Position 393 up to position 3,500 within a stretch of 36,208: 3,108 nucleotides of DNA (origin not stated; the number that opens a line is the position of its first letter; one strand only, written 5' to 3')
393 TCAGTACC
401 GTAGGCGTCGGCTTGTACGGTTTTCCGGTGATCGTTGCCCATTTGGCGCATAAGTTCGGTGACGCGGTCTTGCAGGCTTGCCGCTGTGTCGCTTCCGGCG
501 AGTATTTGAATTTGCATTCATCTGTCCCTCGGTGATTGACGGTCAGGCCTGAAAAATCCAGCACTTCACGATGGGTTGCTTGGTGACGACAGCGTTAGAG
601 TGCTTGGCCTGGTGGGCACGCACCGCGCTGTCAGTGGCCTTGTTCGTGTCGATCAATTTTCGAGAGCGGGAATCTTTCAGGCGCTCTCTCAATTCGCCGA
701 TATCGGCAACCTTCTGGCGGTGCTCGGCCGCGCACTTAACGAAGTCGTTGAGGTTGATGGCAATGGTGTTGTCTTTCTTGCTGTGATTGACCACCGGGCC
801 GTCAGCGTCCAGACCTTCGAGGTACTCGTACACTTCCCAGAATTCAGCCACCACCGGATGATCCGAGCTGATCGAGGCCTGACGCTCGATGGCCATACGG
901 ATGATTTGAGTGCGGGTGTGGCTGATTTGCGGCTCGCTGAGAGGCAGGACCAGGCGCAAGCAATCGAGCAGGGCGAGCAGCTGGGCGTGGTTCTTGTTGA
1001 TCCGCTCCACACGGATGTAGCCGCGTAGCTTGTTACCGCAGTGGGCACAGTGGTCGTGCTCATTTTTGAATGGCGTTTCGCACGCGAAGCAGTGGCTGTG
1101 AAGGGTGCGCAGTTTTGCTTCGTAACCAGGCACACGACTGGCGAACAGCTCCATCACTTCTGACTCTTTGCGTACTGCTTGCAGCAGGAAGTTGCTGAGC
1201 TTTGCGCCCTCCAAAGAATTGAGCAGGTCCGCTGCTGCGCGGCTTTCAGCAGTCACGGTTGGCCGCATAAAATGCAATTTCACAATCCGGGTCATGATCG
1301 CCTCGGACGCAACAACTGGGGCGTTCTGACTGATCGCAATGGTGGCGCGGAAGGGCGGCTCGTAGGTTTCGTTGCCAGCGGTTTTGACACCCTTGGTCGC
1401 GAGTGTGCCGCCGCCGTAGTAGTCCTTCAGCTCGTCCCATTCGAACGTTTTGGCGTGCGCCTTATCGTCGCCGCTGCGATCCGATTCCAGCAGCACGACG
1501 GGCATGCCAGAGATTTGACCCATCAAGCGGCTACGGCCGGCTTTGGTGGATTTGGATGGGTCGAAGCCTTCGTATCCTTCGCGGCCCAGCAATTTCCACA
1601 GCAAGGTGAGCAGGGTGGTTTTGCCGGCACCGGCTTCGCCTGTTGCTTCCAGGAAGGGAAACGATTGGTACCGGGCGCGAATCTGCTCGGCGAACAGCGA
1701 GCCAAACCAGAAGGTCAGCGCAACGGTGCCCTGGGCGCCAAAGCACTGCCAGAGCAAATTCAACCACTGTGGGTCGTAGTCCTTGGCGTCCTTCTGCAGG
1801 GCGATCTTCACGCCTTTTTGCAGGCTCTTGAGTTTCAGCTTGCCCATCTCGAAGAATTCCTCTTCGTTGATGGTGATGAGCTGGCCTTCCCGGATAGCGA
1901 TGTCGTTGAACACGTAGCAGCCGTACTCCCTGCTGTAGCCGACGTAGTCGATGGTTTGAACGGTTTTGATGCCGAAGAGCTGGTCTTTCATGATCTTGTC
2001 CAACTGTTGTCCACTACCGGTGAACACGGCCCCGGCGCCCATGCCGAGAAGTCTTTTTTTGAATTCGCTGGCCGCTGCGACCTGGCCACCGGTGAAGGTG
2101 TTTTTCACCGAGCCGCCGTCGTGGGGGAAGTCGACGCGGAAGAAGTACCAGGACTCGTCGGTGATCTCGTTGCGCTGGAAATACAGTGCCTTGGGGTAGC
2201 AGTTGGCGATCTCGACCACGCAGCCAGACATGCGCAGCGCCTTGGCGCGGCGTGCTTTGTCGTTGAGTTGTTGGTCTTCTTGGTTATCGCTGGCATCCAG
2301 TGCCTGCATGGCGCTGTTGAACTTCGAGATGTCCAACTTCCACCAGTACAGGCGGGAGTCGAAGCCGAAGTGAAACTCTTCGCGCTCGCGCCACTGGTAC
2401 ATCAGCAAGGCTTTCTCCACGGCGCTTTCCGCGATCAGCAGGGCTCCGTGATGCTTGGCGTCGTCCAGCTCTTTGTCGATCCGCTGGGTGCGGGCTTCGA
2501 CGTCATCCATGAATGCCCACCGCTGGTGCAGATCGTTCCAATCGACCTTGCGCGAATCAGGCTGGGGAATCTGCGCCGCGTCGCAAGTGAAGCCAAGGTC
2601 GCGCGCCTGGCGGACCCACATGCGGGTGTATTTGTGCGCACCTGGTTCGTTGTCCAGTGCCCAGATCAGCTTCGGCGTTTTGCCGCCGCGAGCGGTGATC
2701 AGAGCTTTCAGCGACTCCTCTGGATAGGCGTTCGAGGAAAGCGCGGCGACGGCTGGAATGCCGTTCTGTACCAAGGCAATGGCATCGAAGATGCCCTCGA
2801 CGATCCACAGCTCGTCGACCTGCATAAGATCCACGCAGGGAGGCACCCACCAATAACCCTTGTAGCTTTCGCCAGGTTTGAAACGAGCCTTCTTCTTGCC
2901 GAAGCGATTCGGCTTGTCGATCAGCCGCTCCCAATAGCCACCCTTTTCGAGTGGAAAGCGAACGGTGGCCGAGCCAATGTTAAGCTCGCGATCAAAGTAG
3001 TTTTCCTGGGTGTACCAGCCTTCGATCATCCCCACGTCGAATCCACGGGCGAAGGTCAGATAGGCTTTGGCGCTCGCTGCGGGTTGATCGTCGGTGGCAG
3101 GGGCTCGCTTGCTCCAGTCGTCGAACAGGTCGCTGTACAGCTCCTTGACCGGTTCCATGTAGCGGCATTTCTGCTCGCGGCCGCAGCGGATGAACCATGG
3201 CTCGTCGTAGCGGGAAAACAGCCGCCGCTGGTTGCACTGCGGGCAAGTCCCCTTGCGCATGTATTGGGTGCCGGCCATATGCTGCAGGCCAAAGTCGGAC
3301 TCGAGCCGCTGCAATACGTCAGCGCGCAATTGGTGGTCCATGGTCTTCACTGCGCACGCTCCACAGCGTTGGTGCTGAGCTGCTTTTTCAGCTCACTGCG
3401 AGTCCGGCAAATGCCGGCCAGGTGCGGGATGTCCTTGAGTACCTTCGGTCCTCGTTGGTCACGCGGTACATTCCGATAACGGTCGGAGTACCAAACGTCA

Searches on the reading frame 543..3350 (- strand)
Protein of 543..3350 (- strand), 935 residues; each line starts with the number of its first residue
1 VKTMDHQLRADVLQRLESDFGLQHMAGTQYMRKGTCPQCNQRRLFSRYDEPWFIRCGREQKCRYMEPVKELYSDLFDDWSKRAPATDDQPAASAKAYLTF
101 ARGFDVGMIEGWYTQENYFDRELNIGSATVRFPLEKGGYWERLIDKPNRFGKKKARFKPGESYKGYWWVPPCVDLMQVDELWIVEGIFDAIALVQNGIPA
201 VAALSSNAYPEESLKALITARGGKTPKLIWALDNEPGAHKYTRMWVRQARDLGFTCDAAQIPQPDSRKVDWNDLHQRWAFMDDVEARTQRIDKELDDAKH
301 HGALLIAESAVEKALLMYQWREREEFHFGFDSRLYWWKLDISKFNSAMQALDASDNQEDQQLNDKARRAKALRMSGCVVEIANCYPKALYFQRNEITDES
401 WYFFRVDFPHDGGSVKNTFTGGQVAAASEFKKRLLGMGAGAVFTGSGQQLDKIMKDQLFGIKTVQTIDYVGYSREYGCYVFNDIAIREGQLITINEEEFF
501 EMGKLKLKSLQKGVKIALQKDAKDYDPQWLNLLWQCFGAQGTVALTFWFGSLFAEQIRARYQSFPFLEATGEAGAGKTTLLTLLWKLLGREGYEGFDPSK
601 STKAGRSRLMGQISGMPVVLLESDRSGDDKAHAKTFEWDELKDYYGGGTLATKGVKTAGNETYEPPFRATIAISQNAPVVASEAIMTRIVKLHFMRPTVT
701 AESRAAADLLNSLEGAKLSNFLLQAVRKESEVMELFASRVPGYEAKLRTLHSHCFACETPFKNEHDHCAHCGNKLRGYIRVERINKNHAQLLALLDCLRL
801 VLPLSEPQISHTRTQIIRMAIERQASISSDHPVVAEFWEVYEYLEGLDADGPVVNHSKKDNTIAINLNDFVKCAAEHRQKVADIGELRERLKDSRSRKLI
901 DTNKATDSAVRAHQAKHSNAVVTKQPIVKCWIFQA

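Call 84: search_protein_families(library=pfam, proteins=[window:543-3350:-], max_evalue=0.001)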
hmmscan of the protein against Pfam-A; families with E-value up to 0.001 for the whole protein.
window:543-3350:- (935 aa): 1 family
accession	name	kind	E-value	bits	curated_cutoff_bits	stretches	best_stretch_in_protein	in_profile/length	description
PF13155.12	Toprim_2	-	5.4e-09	36.7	22.1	1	182-274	1-87/88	Toprim-like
